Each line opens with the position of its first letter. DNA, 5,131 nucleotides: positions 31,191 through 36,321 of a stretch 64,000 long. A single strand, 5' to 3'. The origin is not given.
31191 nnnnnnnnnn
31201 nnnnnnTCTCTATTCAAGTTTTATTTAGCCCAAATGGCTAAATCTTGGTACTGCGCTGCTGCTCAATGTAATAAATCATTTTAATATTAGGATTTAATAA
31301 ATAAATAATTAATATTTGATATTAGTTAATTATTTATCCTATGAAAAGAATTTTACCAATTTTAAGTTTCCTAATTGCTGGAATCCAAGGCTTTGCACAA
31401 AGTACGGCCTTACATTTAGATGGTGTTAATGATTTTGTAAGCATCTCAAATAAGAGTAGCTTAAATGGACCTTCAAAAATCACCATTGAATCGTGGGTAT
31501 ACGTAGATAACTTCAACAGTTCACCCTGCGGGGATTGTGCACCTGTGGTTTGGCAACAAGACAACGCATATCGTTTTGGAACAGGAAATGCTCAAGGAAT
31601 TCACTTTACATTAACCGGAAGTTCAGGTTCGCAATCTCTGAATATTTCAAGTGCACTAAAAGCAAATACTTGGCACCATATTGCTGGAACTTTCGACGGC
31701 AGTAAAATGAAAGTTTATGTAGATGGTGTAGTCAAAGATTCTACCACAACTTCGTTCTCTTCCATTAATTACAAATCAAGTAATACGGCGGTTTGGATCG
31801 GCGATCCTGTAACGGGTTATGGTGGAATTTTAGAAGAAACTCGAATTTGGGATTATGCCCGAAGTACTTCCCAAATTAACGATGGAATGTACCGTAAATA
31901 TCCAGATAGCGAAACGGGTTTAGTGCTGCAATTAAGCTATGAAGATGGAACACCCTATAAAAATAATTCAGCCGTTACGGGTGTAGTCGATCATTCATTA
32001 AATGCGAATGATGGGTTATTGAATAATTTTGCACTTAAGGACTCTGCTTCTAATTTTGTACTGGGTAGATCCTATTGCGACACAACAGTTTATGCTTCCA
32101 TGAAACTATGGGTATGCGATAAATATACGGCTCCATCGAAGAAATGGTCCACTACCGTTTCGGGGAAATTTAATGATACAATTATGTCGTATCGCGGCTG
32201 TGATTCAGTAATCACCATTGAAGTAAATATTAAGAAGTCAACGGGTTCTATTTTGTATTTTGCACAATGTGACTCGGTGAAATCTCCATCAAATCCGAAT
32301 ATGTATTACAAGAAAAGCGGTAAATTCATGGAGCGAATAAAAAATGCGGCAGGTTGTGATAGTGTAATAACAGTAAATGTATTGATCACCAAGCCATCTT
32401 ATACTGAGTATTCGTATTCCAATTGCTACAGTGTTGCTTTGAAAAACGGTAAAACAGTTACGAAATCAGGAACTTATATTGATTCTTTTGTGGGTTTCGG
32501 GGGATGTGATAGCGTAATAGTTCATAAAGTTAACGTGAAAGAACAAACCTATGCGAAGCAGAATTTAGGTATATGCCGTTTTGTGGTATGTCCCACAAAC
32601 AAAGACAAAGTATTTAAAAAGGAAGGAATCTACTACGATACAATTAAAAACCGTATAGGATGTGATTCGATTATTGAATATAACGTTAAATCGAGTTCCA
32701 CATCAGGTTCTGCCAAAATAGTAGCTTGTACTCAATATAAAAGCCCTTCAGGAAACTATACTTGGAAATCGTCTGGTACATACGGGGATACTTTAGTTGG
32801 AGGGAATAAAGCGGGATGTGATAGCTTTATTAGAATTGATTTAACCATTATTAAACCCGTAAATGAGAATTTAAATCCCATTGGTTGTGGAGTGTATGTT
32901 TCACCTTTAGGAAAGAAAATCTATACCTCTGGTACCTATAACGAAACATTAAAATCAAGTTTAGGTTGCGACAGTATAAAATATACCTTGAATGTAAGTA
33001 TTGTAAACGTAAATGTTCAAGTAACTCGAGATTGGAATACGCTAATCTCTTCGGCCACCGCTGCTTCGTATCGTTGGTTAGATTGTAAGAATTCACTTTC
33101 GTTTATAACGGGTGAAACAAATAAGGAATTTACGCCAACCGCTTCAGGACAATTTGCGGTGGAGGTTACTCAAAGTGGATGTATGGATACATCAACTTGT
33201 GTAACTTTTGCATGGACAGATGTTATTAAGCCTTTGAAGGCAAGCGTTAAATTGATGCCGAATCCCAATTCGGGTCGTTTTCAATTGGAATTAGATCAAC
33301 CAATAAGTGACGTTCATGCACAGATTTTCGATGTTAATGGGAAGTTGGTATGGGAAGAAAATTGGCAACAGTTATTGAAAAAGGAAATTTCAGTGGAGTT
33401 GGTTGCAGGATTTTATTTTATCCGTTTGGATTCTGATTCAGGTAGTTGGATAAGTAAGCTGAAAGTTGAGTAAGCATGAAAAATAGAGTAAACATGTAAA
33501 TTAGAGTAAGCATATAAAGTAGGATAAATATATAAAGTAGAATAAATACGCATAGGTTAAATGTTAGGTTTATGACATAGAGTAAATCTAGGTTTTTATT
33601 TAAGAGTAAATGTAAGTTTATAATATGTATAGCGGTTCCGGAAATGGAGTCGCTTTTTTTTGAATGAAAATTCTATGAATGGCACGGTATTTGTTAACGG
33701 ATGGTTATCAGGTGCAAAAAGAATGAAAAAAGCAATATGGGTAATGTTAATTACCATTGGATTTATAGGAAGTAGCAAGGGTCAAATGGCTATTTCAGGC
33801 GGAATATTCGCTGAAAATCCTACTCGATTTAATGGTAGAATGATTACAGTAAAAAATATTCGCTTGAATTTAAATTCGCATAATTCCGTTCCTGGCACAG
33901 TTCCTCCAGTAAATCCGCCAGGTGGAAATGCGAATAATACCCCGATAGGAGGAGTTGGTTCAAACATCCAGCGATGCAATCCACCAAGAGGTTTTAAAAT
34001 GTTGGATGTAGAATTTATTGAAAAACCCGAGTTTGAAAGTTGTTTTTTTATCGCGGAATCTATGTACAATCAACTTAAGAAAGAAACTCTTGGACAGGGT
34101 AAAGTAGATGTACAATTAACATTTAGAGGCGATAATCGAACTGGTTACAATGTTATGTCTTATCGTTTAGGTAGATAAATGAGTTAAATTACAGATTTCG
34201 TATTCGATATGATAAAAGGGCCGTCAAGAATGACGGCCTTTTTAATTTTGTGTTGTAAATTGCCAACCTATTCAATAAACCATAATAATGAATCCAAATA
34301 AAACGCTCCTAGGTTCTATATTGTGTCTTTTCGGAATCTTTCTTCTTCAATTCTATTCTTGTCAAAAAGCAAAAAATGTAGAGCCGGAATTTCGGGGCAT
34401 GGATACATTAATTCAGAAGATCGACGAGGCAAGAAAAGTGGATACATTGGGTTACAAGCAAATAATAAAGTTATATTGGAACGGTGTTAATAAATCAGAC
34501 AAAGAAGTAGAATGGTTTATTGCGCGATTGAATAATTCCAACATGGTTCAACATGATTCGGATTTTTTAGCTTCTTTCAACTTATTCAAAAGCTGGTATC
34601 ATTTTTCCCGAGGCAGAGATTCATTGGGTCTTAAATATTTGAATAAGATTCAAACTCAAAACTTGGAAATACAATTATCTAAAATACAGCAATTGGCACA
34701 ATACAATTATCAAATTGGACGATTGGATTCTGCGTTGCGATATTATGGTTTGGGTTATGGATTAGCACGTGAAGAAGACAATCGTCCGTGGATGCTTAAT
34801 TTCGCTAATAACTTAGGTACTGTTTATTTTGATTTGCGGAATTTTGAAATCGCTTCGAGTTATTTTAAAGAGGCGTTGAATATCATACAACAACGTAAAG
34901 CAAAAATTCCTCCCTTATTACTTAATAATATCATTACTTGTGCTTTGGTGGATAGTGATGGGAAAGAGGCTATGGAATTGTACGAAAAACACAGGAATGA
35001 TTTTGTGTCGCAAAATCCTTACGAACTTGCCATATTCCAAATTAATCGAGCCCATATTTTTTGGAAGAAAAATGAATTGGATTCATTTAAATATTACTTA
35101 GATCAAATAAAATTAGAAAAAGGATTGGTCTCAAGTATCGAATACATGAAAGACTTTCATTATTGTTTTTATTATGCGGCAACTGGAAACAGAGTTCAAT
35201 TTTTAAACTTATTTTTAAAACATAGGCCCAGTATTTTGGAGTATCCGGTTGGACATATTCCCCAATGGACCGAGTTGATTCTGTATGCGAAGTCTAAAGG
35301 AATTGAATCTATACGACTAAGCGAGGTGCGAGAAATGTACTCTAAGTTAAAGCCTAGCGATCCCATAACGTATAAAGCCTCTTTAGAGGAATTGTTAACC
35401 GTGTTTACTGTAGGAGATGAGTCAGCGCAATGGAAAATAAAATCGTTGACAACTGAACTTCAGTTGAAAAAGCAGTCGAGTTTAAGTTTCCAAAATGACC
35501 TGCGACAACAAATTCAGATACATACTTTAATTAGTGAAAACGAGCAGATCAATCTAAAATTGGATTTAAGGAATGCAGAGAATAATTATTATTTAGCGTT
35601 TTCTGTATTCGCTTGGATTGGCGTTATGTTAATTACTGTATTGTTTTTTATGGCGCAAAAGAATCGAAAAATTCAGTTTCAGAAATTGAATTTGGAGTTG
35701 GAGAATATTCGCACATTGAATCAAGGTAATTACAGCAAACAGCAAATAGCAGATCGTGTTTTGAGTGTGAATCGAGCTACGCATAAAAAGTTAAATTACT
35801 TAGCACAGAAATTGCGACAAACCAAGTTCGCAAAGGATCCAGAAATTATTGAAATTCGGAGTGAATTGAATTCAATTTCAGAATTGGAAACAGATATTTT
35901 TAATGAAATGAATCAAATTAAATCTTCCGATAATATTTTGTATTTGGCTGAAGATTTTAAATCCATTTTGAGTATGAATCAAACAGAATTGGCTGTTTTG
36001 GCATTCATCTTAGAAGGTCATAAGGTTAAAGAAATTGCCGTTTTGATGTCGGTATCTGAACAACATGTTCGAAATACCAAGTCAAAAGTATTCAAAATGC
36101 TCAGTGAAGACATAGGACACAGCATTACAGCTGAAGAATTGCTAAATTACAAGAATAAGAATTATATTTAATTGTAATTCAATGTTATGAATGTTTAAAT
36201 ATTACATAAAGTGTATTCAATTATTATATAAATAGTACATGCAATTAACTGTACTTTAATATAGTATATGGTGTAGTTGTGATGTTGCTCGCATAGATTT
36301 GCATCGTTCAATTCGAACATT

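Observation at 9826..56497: Strongly over-represented 10-mer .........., scattered on both strands and in all reading frames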

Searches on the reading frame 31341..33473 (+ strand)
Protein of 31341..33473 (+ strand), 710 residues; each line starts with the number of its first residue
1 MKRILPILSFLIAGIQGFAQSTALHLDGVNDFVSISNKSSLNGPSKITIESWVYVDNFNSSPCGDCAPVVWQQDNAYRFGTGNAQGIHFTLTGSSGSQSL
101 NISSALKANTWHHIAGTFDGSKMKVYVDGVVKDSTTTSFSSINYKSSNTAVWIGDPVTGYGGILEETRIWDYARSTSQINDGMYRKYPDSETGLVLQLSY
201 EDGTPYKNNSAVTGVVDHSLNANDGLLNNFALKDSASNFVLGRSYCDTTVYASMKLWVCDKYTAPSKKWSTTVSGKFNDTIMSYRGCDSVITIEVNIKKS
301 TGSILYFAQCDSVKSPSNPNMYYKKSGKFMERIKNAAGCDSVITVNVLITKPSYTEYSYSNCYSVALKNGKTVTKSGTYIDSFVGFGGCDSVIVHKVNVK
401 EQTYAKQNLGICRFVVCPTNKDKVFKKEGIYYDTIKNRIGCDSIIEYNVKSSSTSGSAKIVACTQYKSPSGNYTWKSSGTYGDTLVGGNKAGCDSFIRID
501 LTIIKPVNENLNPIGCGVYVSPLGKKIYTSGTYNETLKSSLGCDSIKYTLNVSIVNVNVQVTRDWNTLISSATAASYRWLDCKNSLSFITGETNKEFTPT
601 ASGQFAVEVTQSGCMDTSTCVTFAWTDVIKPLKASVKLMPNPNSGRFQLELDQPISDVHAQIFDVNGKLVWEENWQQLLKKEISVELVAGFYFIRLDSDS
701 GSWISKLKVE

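Call 9: search_protein_families(library=ncbifam, proteins=[window:31341-33473:+], max_evalue=0.00001)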
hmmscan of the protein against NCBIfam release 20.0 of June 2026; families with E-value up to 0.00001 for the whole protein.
window:31341-33473:+ (710 aa): 2 families
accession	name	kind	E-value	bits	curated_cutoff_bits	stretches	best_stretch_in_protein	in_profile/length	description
TIGR04183.1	Por_Secre_tail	domain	1.1e-07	31.7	23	1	640-707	3-69/72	T9SS type A sorting domain-containing protein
NF052521.1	TafC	equivalog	2.3e-06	27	410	1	20-186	191-362/373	TafC family fimbrial protein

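Call 45: search_protein_families(library=pfam, proteins=[window:31341-33473:+], max_evalue=0.01)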
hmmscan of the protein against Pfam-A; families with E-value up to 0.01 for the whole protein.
window:31341-33473:+ (710 aa): 3 families
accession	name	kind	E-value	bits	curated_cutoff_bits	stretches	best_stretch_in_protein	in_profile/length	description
PF13385.13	Laminin_G_3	-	4.4e-23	82.5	27.6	1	27-180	1-151/151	Concanavalin A-like lectin/glucanases superfamily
PF18962.6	Por_Secre_tail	-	1.2e-08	35.5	27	1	640-709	3-75/75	Secretion system C-terminal sorting domain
PF02210.31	Laminin_G_2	-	0.0045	17.9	22.9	0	87-143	30-87/126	Laminin G domain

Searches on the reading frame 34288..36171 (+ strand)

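Call 48: search_protein_families(library=pfam, proteins=[window:34288-36171:+], max_evalue=0.000001)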
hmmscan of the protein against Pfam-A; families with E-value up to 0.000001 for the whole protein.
window:34288-36171:+ (627 aa): 1 family
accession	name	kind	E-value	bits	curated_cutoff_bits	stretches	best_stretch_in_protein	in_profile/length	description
PF13424.12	TPR_12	-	1.2e-07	32.2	30.1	1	133-201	5-76/77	Tetratricopeptide repeat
